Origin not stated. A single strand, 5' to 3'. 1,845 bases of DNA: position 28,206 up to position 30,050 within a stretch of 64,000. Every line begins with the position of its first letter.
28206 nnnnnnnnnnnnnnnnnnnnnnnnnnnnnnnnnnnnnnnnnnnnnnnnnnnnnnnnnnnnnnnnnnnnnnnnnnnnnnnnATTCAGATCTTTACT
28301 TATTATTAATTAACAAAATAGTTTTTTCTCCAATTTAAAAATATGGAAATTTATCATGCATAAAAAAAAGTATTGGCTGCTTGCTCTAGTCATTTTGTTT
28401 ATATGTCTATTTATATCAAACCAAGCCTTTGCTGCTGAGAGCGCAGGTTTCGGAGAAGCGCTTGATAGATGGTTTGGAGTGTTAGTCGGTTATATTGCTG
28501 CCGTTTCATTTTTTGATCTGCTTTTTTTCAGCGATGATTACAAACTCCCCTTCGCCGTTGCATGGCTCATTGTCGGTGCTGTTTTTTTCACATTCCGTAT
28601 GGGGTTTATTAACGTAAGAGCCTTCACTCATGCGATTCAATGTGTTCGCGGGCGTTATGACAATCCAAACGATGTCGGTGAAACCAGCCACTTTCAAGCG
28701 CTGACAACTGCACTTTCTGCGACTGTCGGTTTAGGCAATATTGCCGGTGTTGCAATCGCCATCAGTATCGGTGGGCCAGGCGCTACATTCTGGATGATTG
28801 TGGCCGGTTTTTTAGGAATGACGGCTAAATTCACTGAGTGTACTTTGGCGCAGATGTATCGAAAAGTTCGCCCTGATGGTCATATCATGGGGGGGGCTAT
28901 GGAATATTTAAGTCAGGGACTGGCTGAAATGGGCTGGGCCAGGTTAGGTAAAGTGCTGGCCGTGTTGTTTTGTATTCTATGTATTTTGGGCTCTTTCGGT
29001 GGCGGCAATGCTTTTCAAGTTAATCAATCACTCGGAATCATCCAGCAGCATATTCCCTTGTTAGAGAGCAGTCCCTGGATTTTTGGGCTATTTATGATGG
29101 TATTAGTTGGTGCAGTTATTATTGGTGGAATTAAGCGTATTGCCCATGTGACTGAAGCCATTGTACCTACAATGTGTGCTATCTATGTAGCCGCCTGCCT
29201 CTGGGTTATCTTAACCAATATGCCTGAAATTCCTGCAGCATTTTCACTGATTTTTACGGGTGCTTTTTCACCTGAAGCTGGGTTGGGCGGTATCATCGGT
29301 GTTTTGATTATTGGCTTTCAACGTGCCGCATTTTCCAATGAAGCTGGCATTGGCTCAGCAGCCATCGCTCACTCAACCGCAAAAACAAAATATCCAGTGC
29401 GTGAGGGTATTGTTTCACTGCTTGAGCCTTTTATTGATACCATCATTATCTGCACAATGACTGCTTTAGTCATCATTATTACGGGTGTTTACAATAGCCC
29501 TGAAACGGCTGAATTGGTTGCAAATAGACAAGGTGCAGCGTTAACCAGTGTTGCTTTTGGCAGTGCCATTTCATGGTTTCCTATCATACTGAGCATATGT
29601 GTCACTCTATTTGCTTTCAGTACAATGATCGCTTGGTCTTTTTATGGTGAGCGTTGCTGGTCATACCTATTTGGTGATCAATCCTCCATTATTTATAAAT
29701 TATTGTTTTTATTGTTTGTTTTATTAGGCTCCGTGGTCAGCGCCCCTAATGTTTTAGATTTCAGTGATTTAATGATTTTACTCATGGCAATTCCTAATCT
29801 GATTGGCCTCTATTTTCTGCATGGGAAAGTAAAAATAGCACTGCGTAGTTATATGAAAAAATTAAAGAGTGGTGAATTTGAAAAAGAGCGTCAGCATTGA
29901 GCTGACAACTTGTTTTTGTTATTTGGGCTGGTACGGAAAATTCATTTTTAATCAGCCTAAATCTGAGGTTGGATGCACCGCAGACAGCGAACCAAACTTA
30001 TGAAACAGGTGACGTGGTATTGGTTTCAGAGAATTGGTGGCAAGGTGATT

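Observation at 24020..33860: Five copies of a ~130-bp conserved promoter module, each with a LytTR-type direct-repeat box, upstream of five transcription units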

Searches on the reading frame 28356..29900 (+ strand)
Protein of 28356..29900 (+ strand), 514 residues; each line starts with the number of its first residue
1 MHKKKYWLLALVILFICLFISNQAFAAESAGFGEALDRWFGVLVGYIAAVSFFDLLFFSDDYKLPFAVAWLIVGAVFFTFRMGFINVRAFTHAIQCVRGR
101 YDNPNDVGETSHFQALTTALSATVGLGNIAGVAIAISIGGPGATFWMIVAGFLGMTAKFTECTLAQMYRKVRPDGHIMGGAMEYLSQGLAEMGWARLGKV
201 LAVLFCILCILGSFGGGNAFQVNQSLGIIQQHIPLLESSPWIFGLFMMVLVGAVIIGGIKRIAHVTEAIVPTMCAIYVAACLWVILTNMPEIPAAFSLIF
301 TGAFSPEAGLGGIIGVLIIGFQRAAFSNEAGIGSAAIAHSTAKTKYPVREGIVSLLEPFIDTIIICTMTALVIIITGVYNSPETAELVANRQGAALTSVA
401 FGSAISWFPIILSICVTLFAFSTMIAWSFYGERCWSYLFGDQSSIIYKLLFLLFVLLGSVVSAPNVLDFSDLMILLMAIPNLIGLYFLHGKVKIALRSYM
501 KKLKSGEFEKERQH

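Call 7: search_protein_families(library=pfam, proteins=[window:28356-29900:+])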
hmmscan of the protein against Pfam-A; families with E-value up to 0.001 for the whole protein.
window:28356-29900:+ (514 aa): 1 family
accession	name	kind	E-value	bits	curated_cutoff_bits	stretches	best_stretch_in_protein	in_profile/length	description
PF01235.23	Na_Ala_symp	-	6.6e-129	431.1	24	1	106-507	9-387/392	Sodium:alanine symporter family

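Call 17: search_protein_families(library=ncbifam, proteins=[window:28356-29900:+])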
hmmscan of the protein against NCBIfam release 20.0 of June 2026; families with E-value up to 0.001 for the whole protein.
window:28356-29900:+ (514 aa): 1 family
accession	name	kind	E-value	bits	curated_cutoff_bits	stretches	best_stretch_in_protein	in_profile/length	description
TIGR00835.1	agcS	subfamily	1.1e-125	419.8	272.65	1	67-499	4-424/424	amino acid carrier protein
